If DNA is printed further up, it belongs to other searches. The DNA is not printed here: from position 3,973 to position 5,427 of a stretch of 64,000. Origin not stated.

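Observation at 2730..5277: Truncated MCM-like AAA+ protein divergently paired with an HTH + PIN gene pair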

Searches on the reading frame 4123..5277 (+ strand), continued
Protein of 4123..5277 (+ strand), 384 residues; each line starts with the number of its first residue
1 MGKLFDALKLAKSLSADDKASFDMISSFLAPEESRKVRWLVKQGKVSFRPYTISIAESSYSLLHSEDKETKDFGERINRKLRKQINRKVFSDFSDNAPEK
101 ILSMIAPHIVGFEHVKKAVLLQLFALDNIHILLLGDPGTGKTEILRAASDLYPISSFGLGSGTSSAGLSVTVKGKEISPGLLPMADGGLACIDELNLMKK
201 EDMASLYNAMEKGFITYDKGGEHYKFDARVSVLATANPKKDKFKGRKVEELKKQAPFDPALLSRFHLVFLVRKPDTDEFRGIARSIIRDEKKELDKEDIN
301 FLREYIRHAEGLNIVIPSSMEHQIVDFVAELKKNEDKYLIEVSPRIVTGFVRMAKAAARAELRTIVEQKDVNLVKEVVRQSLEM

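Call 36: find_homologous_proteins(query=A2, max_evalue=1e-30)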
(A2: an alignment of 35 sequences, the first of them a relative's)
Query A2 (35 sequences) (723 aa, profile of the alignment): 1593 proteins with E <= 1e-30 among 8000 candidates; the best 120 are listed.
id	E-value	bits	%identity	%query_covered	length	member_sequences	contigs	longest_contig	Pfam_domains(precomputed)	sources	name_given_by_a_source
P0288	1.2e-254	865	30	49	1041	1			PF00158.33,PF14551.12,PF07726.18,PF17855.8,PF00493.30,PF00004.36,PF21933.3,PF07728.21,PF01078.28,PF17207.10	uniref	uniref:DNA helicase n=1 Tax=Culicoides sonorensis TaxID=179676 RepID=A0A336MQU6_CULSO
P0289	7.2e-253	859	34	66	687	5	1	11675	PF14551.12,PF21120.4,PF22798.3,PF17855.8,PF00493.30,PF07728.21,PF01078.28,PF17207.10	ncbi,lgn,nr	ncbi:MAG: minichromosome maintenance protein MCM [Methanocellales archaeon]|nr:minichromosome mainte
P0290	1.5e-250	851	34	67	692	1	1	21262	PF07726.18,PF17855.8,PF00493.30,PF07728.21,PF01078.28,PF17207.10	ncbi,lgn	ncbi:MAG: minichromosome maintenance protein MCM [Archaeoglobaceae archaeon]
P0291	1.8e-250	851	34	67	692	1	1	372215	PF07726.18,PF17855.8,PF00493.30,PF07728.21,PF01078.28,PF17207.10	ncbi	ncbi:MAG: minichromosome maintenance protein MCM [Archaeoglobaceae archaeon]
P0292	3.3e-250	850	32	66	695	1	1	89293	PF14551.12,PF21120.4,PF22798.3,PF17855.8,PF00493.30,PF07728.21,PF01078.28,PF17207.10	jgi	-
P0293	8.4e-250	849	35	67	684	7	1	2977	PF21120.4,PF17855.8,PF00493.30,PF21100.5,PF07728.21,PF01078.28,PF17207.10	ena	-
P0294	2.6e-248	844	32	71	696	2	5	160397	PF07726.18,PF17855.8,PF00493.30,PF07728.21,PF01078.28,PF17207.10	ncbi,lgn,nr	ncbi:MAG: minichromosome maintenance protein MCM [Archaeoglobales archaeon]|nr:minichromosome mainte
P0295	4.0e-248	843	33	67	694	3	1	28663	PF25051.2,PF14551.12,PF21120.4,PF17855.8,PF00493.30,PF01078.28,PF17207.10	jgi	jgi:replicative DNA helicase Mcm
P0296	6.8e-248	843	33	67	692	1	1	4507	PF07726.18,PF17855.8,PF00493.30,PF07728.21,PF01078.28,PF17207.10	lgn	-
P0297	6.6e-247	839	33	67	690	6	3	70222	PF21120.4,PF17855.8,PF00493.30,PF21100.5,PF07728.21,PF01078.28,PF17207.10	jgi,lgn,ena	-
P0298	9.7e-247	839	32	68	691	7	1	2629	PF14551.12,PF21120.4,PF17855.8,PF00493.30,PF07728.21,PF01078.28,PF17207.10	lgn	-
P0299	1.0e-246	839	34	68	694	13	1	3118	PF25051.2,PF21120.4,PF17855.8,PF00493.30,PF01078.28,PF17207.10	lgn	-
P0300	1.6e-246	838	34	62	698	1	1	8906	PF14551.12,PF21120.4,PF17855.8,PF00493.30,PF07728.21,PF01078.28,PF17207.10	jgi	jgi:replicative DNA helicase Mcm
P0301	2.0e-246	838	34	67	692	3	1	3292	PF21120.4,PF17855.8,PF00493.30,PF21100.5,PF01078.28,PF17207.10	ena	-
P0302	4.1e-246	837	31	67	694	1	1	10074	PF14551.12,PF21120.4,PF22798.3,PF17855.8,PF00493.30,PF01078.28,PF17207.10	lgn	-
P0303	4.3e-246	837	33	66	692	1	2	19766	PF14551.12,PF21120.4,PF17855.8,PF00493.30,PF07728.21,PF01078.28,PF17207.10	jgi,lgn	jgi:replicative DNA helicase Mcm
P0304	5.1e-246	836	33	67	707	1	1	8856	PF14551.12,PF21120.4,PF17855.8,PF00493.30,PF21100.5,PF01078.28,PF17207.10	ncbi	-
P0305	4.0e-245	833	36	66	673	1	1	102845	PF14551.12,PF21120.4,PF17855.8,PF00493.30,PF07728.21,PF01078.28,PF17207.10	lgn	-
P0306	4.9e-245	833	33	70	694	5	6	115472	PF21120.4,PF17855.8,PF00493.30,PF21100.5,PF07728.21,PF01078.28,PF17207.10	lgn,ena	-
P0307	5.8e-245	833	33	65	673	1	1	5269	PF14551.12,PF21120.4,PF17855.8,PF00493.30,PF00004.36,PF07728.21,PF01078.28,PF17207.10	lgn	-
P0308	8.2e-245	832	32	67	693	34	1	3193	PF14551.12,PF21120.4,PF17855.8,PF00493.30,PF01078.28,PF17207.10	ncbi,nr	ncbi:MAG: minichromosome maintenance protein MCM [Candidatus Methanoperedens sp.]|nr:minichromosome 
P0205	1.0e-244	832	38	67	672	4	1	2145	PF17855.8,PF00493.30,PF01078.28,PF17207.10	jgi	-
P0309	1.5e-244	832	32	71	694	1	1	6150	PF14551.12,PF21120.4,PF17855.8,PF00493.30,PF21100.5,PF01078.28,PF17207.10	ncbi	-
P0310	1.8e-244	831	30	76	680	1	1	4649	PF14551.12,PF17855.8,PF00493.30,PF07728.21,PF01078.28,PF17207.10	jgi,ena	-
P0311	2.3e-244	831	38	33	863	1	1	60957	PF14551.12,PF17855.8,PF00493.30,PF07728.21,PF14890.12,PF17207.10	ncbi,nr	ncbi:MAG: AAA family ATPase [Methanothrix sp.]|nr:AAA family ATPase [Methanothrix sp.] MCX8206450.1 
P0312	4.5e-244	830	32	67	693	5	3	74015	PF14551.12,PF17855.8,PF00493.30,PF07728.21,PF01078.28,PF17207.10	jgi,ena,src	-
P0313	5.9e-244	830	29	76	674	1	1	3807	PF14551.12,PF17855.8,PF00493.30,PF07728.21,PF01078.28,PF17207.10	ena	-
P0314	7.2e-244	829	32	67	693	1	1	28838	PF14551.12,PF21120.4,PF22798.3,PF17855.8,PF00493.30,PF07728.21,PF01078.28,PF17207.10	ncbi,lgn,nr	ncbi:MAG: minichromosome maintenance protein MCM [Halobacteriota archaeon]|nr:minichromosome mainten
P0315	8.8e-244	829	33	67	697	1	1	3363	PF17855.8,PF00493.30,PF21100.5,PF01078.28,PF17207.10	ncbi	-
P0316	1.4e-243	828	35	59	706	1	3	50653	PF14551.12,PF21120.4,PF17855.8,PF00493.30,PF21100.5,PF07728.21,PF01078.28,PF17207.10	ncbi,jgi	ncbi:MAG: minichromosome maintenance protein MCM [Methermicoccaceae archaeon]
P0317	1.5e-243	828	34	65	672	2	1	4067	PF14551.12,PF21120.4,PF17855.8,PF00493.30,PF07728.21,PF01078.28,PF17207.10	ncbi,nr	ncbi:MAG: minichromosome maintenance protein MCM [Nanoarchaeota archaeon]|nr:minichromosome maintena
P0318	5.5e-243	826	35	66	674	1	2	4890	PF14551.12,PF21120.4,PF17855.8,PF00493.30,PF07728.21,PF01078.28,PF17207.10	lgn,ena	-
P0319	5.9e-243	826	33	67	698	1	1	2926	PF14551.12,PF21120.4,PF17855.8,PF00493.30,PF07728.21,PF01078.28,PF17207.10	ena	-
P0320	9.0e-243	826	34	67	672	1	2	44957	PF14551.12,PF17855.8,PF00493.30,PF07728.21,PF01078.28,PF17207.10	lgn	-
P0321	9.8e-243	826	33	67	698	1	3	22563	PF14551.12,PF21120.4,PF17855.8,PF00493.30,PF07728.21,PF01078.28,PF17207.10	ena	-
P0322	1.7e-242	825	33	66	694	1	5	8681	PF14551.12,PF21120.4,PF17855.8,PF00493.30,PF07728.21,PF01078.28,PF17207.10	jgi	jgi:replicative DNA helicase Mcm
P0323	1.8e-242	825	36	66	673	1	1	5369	PF14551.12,PF17855.8,PF00493.30,PF07728.21,PF01078.28,PF17207.10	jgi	jgi:replicative DNA helicase Mcm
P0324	1.9e-242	825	33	66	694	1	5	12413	PF14551.12,PF17855.8,PF00493.30,PF07728.21,PF01078.28,PF17207.10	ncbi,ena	-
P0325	2.5e-242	824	36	65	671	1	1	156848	PF14551.12,PF21120.4,PF13175.13,PF17855.8,PF00493.30,PF07728.21,PF01078.28,PF17207.10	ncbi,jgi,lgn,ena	ncbi:MAG: minichromosome maintenance protein MCM [Candidatus Woesearchaeota archaeon]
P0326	2.6e-242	824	35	66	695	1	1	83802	PF14551.12,PF21120.4,PF17855.8,PF00493.30,PF21100.5,PF07728.21,PF01078.28,PF08784.18,PF17207.10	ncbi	-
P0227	5.2e-242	823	33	81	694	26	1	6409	PF17855.8,PF00493.30,PF21100.5,PF01078.28,PF17207.10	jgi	-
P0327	5.5e-242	823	33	83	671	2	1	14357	PF14551.12,PF21120.4,PF17855.8,PF00493.30,PF07728.21,PF01078.28,PF17207.10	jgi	jgi:replicative DNA helicase Mcm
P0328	6.5e-242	823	35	66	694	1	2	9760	PF14551.12,PF21120.4,PF17855.8,PF00493.30,PF07728.21,PF01078.28,PF17207.10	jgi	jgi:replicative DNA helicase Mcm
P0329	7.6e-242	823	33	66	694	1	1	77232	PF14551.12,PF21120.4,PF17855.8,PF00493.30,PF07728.21,PF01078.28,PF17207.10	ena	-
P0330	1.1e-241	822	33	66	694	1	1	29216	PF14551.12,PF21120.4,PF17855.8,PF00493.30,PF07728.21,PF01078.28,PF17207.10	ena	-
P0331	1.2e-241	822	33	81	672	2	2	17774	PF14551.12,PF21120.4,PF17855.8,PF00493.30,PF07728.21,PF01078.28,PF17207.10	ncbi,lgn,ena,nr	ncbi:MAG: minichromosome maintenance protein MCM [Nanoarchaeota archaeon]|nr:minichromosome maintena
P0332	1.3e-241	822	36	65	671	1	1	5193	PF14551.12,PF21120.4,PF13175.13,PF17855.8,PF00493.30,PF07728.21,PF01078.28,PF17207.10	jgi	jgi:replicative DNA helicase Mcm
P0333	1.7e-241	822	33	66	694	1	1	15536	PF14551.12,PF21120.4,PF17855.8,PF00493.30,PF07728.21,PF01078.28,PF17207.10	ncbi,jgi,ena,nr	ncbi:MAG: minichromosome maintenance protein MCM [Methanothrix sp.]|jgi:replicative DNA helicase Mcm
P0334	2.5e-241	821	34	61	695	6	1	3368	PF14551.12,PF21120.4,PF22798.3,PF17855.8,PF00493.30,PF21100.5,PF07728.21,PF01078.28,PF17207.10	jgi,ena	-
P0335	2.9e-241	821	32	82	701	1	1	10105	PF14551.12,PF21120.4,PF17855.8,PF00493.30,PF21100.5,PF07728.21,PF01078.28,PF17207.10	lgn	-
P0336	2.9e-241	821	34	66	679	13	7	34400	PF14551.12,PF17855.8,PF00493.30,PF00004.36,PF07728.21,PF01078.28,PF13191.13,PF17207.10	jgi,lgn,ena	-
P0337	4.1e-241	820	32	82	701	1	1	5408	PF14551.12,PF21120.4,PF17855.8,PF00493.30,PF21100.5,PF07728.21,PF01078.28,PF17207.10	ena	-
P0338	4.2e-241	820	33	66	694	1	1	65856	PF14551.12,PF21120.4,PF17855.8,PF00493.30,PF07728.21,PF01078.28,PF17207.10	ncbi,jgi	-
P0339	7.6e-241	819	33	66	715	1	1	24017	PF14551.12,PF17855.8,PF00493.30,PF07728.21,PF01078.28,PF17207.10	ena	-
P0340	2.1e-240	818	33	75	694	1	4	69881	PF14551.12,PF17855.8,PF00493.30,PF07728.21,PF01078.28,PF17207.10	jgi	jgi:replicative DNA helicase Mcm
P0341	2.4e-240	818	35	80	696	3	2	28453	PF14551.12,PF07726.18,PF17855.8,PF00493.30,PF21100.5,PF07728.21,PF01078.28,PF17207.10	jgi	jgi:replicative DNA helicase Mcm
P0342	3.0e-240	817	34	66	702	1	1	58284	PF14551.12,PF21120.4,PF17855.8,PF00493.30,PF21100.5,PF07728.21,PF01078.28,PF08784.18,PF17207.10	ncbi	-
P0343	3.3e-240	817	33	75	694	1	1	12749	PF14551.12,PF17855.8,PF00493.30,PF07728.21,PF01078.28,PF17207.10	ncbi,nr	ncbi:MAG: minichromosome maintenance protein MCM [Thermofilum sp.]|nr:minichromosome maintenance pro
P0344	3.5e-240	817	34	37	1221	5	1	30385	PF14551.12,PF21120.4,PF17855.8,PF14528.12,PF00493.30,PF01078.28,PF14890.12,PF17207.10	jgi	-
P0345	4.4e-240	817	32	60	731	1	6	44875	PF14551.12,PF17855.8,PF00493.30,PF07728.21,PF01078.28,PF17207.10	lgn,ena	-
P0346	7.0e-240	816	32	75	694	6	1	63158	PF14551.12,PF17855.8,PF00493.30,PF07728.21,PF01078.28,PF17207.10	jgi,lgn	jgi:replicative DNA helicase Mcm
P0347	9.3e-240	816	34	65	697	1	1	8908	PF17855.8,PF00493.30,PF07728.21,PF01078.28,PF17207.10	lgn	-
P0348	1.1e-239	815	35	65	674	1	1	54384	PF14551.12,PF17855.8,PF00493.30,PF07728.21,PF01078.28,PF17207.10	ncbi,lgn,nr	ncbi:minichromosome maintenance protein MCM [Candidatus Woesearchaeota archaeon]|nr:minichromosome m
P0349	3.2e-239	814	34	75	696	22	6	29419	PF14551.12,PF17855.8,PF00493.30,PF07728.21,PF01078.28,PF17207.10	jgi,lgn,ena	jgi:replicative DNA helicase Mcm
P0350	3.3e-239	814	32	66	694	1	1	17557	PF14551.12,PF21120.4,PF17855.8,PF00493.30,PF07728.21,PF01078.28,PF17207.10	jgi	jgi:replicative DNA helicase Mcm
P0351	3.5e-239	814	31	67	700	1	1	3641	PF14551.12,PF21120.4,PF17855.8,PF00493.30,PF07728.21,PF01078.28,PF17207.10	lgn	-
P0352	4.0e-239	814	33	67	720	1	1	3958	PF14551.12,PF21120.4,PF17855.8,PF00493.30,PF07728.21,PF01078.28,PF17207.10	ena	-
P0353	4.9e-239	813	39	34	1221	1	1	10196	PF14551.12,PF21120.4,PF17855.8,PF14528.12,PF00493.30,PF13191.13,PF14890.12,PF17207.10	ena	-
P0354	5.1e-239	813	34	59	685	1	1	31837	PF21120.4,PF17855.8,PF00493.30,PF07728.21,PF01078.28,PF17207.10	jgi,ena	jgi:replicative DNA helicase Mcm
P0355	5.6e-239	813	33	43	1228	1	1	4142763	PF05204.20,PF14551.12,PF21120.4,PF01381.29,PF17855.8,PF14528.12,PF00493.30,PF01078.28,PF14890.12,PF17207.10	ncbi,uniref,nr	ncbi:helix-turn-helix domain-containing protein [Haloterrigena sp. SYSU A121-1]|uniref:DNA helicase 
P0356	7.0e-239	813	34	71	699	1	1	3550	PF14551.12,PF22798.3,PF07726.18,PF17855.8,PF00493.30,PF07728.21,PF01078.28,PF17207.10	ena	-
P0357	8.5e-239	813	33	67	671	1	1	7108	PF14551.12,PF17855.8,PF00493.30,PF07728.21,PF01078.28,PF13191.13,PF17207.10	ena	-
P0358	9.6e-239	812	38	34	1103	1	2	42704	PF14551.12,PF21120.4,PF17855.8,PF14528.12,PF00493.30,PF13238.13,PF13191.13,PF14890.12,PF17207.10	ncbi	-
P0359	2.8e-238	811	30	81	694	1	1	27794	PF21120.4,PF17855.8,PF00493.30,PF07728.21,PF01078.28,PF17207.10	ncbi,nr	ncbi:MAG: minichromosome maintenance protein MCM [Methanothrix sp.]|nr:minichromosome maintenance pr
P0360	3.0e-238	811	35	59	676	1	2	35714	PF14551.12,PF17855.8,PF00493.30,PF01078.28,PF17207.10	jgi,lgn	-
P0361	5.9e-238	810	32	76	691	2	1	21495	PF14551.12,PF21120.4,PF17855.8,PF00493.30,PF07728.21,PF01078.28,PF13191.13,PF17207.10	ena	-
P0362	7.1e-238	810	39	63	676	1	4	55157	PF17855.8,PF00493.30,PF21100.5,PF07728.21,PF01078.28,PF17207.10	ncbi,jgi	ncbi:MAG: minichromosome maintenance protein MCM [Thermoplasmata archaeon]|jgi:replicative DNA helic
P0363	7.9e-238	809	33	65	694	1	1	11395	PF17855.8,PF00493.30,PF07728.21,PF01078.28,PF17207.10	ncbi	ncbi:MAG: minichromosome maintenance protein MCM [Methanothrix sp.]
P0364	1.2e-237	809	39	63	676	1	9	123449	PF17855.8,PF00493.30,PF21100.5,PF07728.21,PF01078.28,PF17207.10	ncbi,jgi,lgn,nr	ncbi:MAG: minichromosome maintenance protein MCM [Thermoplasmata archaeon]|jgi:replicative DNA helic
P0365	1.2e-237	809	33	65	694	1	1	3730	PF17855.8,PF00493.30,PF07728.21,PF01078.28,PF17207.10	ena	-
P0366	1.3e-237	809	32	76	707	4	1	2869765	PF17855.8,PF00493.30,PF01078.28,PF17207.10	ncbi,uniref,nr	ncbi:replicative DNA helicase Mcm [Methanofollis sp. W23]|uniref:minichromosome maintenance protein 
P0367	1.5e-237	808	34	66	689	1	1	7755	PF21120.4,PF17855.8,PF00493.30,PF07728.21,PF01078.28,PF17207.10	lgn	-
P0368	1.6e-237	808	33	65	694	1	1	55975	PF17855.8,PF00493.30,PF07728.21,PF01078.28,PF17207.10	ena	-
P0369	1.9e-237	808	35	66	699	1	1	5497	PF14551.12,PF21120.4,PF17855.8,PF00493.30,PF21100.5,PF07728.21,PF01078.28,PF17207.10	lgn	-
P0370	2.5e-237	808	35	61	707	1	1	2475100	PF17855.8,PF00493.30,PF01078.28,PF17207.10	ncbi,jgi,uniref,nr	ncbi:MCM family protein [Methanofollis liminatans DSM 4140]|uniref:DNA helicase n=1 Tax=Methanofolli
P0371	2.6e-237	808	33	65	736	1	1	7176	PF14551.12,PF17855.8,PF00493.30,PF07728.21,PF01078.28,PF17207.10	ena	-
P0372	2.9e-237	807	34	66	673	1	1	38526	PF00158.33,PF14551.12,PF17855.8,PF00493.30,PF00004.36,PF01078.28,PF17207.10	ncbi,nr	ncbi:MAG: minichromosome maintenance protein MCM [bacterium]|nr:minichromosome maintenance protein M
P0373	3.3e-237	807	33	65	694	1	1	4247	PF17855.8,PF00493.30,PF07728.21,PF01078.28,PF17207.10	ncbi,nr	ncbi:MAG: minichromosome maintenance protein MCM [Methanothrix sp.]|nr:minichromosome maintenance pr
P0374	3.4e-237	807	29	83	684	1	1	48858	PF14551.12,PF21120.4,PF17855.8,PF00493.30,PF07728.21,PF01078.28,PF17207.10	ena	-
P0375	3.7e-237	807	32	61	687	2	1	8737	PF14551.12,PF17855.8,PF00493.30,PF07728.21,PF01078.28,PF17207.10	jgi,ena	-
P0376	3.9e-237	807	33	65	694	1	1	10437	PF17855.8,PF00493.30,PF07728.21,PF01078.28,PF17207.10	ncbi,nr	ncbi:MAG: replicative DNA helicase Mcm [Methanosaeta sp. NSM2]|nr:minichromosome maintenance protein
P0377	4.5e-237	807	33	61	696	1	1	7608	PF14551.12,PF21120.4,PF17855.8,PF00493.30,PF07728.21,PF01078.28,PF17207.10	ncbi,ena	-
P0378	5.1e-237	807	32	66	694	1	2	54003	PF17855.8,PF00493.30,PF07728.21,PF01078.28,PF17207.10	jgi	jgi:replicative DNA helicase Mcm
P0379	6.0e-237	806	33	64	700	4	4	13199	PF17855.8,PF00493.30,PF01078.28,PF17207.10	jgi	jgi:replicative DNA helicase Mcm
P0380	7.1e-237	806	33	39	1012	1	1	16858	PF14551.12,PF21120.4,PF17855.8,PF00493.30,PF01078.28,PF17207.10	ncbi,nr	ncbi:AAA family ATPase [Candidatus Woesearchaeota archaeon]|nr:AAA family ATPase [Candidatus Woesear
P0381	8.4e-237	806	33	76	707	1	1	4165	PF17855.8,PF00493.30,PF01078.28,PF17207.10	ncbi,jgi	jgi:replicative DNA helicase Mcm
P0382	1.3e-236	805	32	66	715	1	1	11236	PF17855.8,PF00493.30,PF07728.21,PF01078.28,PF17207.10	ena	-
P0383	1.4e-236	805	35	61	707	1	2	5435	PF17855.8,PF00493.30,PF01078.28,PF17207.10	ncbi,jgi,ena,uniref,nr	ncbi:MAG TPA: minichromosome maintenance protein MCM [Methanofollis liminatans]|uniref:DNA helicase 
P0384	1.5e-236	805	35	38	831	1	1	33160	PF14551.12,PF17855.8,PF00493.30,PF07728.21,PF14890.12,PF17207.10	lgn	-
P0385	1.7e-236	805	35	61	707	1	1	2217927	PF17855.8,PF00493.30,PF01078.28,PF17207.10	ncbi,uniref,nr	ncbi:minichromosome maintenance protein MCM [Methanofollis tationis]|uniref:DNA helicase n=1 Tax=Met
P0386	2.8e-236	804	33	81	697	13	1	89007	PF14551.12,PF17855.8,PF00493.30,PF07728.21,PF01078.28,PF17207.10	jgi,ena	-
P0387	3.0e-236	804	31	71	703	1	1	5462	PF07726.18,PF17855.8,PF00493.30,PF07728.21,PF01078.28,PF17207.10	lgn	-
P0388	3.2e-236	804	35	61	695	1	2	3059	PF17855.8,PF00493.30,PF07728.21,PF01078.28,PF17207.10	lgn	-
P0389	3.8e-236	804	33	69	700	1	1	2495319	PF17855.8,PF00493.30,PF07728.21,PF01078.28,PF17207.10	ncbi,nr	ncbi:MAG: minichromosome maintenance protein MCM [Thermoplasmata archaeon]|nr:MAG: minichromosome ma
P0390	4.3e-236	804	31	74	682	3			PF14551.12,PF21120.4,PF07726.18,PF17855.8,PF00493.30,PF07728.21,PF01078.28,PF17207.10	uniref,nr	uniref:mini-chromosome maintenance complex 3 n=1 Tax=Thermococcus kodakarensis TaxID=311400 RepID=UP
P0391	4.7e-236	804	31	72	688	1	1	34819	PF14551.12,PF17855.8,PF00493.30,PF21100.5,PF07728.21,PF01078.28,PF17207.10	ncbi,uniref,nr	ncbi:MAG TPA: minichromosome maintenance protein MCM [Ignisphaera aggregans]|uniref:DNA helicase n=1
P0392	6.3e-236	803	33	68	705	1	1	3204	PF17855.8,PF00493.30,PF01078.28,PF17207.10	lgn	-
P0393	7.6e-236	803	31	74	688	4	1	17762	PF14551.12,PF07726.18,PF17855.8,PF00493.30,PF21100.5,PF07728.21,PF01078.28,PF17207.10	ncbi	-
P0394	1.0e-235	802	34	61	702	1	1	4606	PF17855.8,PF00493.30,PF07728.21,PF01078.28,PF17207.10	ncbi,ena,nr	ncbi:MAG TPA: minichromosome maintenance protein MCM [Candidatus Thermoplasmatota archaeon]|nr:minic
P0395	1.3e-235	802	33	59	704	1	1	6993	PF17855.8,PF00493.30,PF07728.21,PF01078.28,PF17207.10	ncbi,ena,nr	ncbi:MAG TPA: minichromosome maintenance protein MCM [Candidatus Thermoplasmatota archaeon]|nr:minic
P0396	1.5e-235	802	40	27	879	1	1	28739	PF14551.12,PF21120.4,PF17855.8,PF00493.30,PF01078.28,PF14890.12,PF17207.10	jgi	jgi:replicative DNA helicase Mcm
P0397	1.7e-235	802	38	33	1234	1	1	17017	PF17855.8,PF14528.12,PF00493.30,PF14890.12,PF17207.10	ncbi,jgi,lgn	-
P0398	1.9e-235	801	33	77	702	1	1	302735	PF00158.33,PF14551.12,PF04157.23,PF17855.8,PF00493.30,PF07728.21,PF01078.28,PF17207.10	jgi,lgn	jgi:replicative DNA helicase Mcm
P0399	2.1e-235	801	33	69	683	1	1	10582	PF14551.12,PF07726.18,PF17855.8,PF00493.30,PF21100.5,PF07728.21,PF01078.28,PF17207.10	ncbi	ncbi:AAA family ATPase [Thermococcus sp.]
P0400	2.2e-235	801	34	69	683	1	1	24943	PF14551.12,PF07726.18,PF17855.8,PF00493.30,PF21100.5,PF07728.21,PF01078.28,PF17207.10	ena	-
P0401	2.2e-235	801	34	64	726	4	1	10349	PF17855.8,PF00493.30,PF07728.21,PF01078.28,PF17207.10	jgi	jgi:replicative DNA helicase Mcm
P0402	2.5e-235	801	32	67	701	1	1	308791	PF00158.33,PF07726.18,PF17855.8,PF00493.30,PF07728.21,PF01078.28,PF17207.10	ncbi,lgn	-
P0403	2.8e-235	801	30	91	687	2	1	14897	PF14551.12,PF07726.18,PF17855.8,PF00493.30,PF21100.5,PF07728.21,PF01078.28,PF17207.10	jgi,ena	-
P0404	3.1e-235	801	31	68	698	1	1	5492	PF22798.3,PF17855.8,PF00493.30,PF21100.5,PF01078.28,PF17207.10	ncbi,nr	ncbi:MAG: minichromosome maintenance protein MCM [Candidatus Thermoplasmatota archaeon]|nr:minichrom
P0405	3.3e-235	801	35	73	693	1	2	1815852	PF14551.12,PF07726.18,PF17855.8,PF00493.30,PF07728.21,PF01078.28,PF17207.10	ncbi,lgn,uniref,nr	ncbi:minichromosome maintenance protein MCM [Thermofilum pendens]|uniref:DNA helicase n=1 Tax=Thermo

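Call 37: find_encoding_contigs(protein=P0325, flank=6000, max_places=4)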
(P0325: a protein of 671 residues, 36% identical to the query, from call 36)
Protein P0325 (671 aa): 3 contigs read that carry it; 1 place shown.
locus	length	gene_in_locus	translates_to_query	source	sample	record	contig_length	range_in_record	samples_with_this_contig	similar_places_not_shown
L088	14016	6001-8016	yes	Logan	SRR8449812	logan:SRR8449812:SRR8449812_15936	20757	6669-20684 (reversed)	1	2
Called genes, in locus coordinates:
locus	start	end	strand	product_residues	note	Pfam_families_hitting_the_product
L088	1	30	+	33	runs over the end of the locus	?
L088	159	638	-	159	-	-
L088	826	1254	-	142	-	PF00293:NUDIX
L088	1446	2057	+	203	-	-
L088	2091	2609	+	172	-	-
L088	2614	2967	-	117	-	PF01381:HTH_3 (weak)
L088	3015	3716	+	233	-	PF13614:AAA_31 (weak), PF00702:Hydrolase, PF13419:HAD_2 (weak)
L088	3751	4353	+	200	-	PF13207:AAA_17 (faint)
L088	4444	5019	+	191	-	-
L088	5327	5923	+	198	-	PF00352:TBP, PF11858:DUF3378 (faint), PF00352:TBP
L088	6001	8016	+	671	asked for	PF14551:MCM_N, PF17207:MCM_OB, PF00493:MCM, PF13175:AAA_15 (weak), PF07728:AAA_5, PF01078:Mg_chelatase (weak), PF17855:MCM_lid, PF21120:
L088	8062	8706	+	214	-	-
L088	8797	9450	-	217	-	PF03167:UDG (weak)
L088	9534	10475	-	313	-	PF01944:SpoIIM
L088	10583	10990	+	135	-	PF01873:eIF-5_eIF-2B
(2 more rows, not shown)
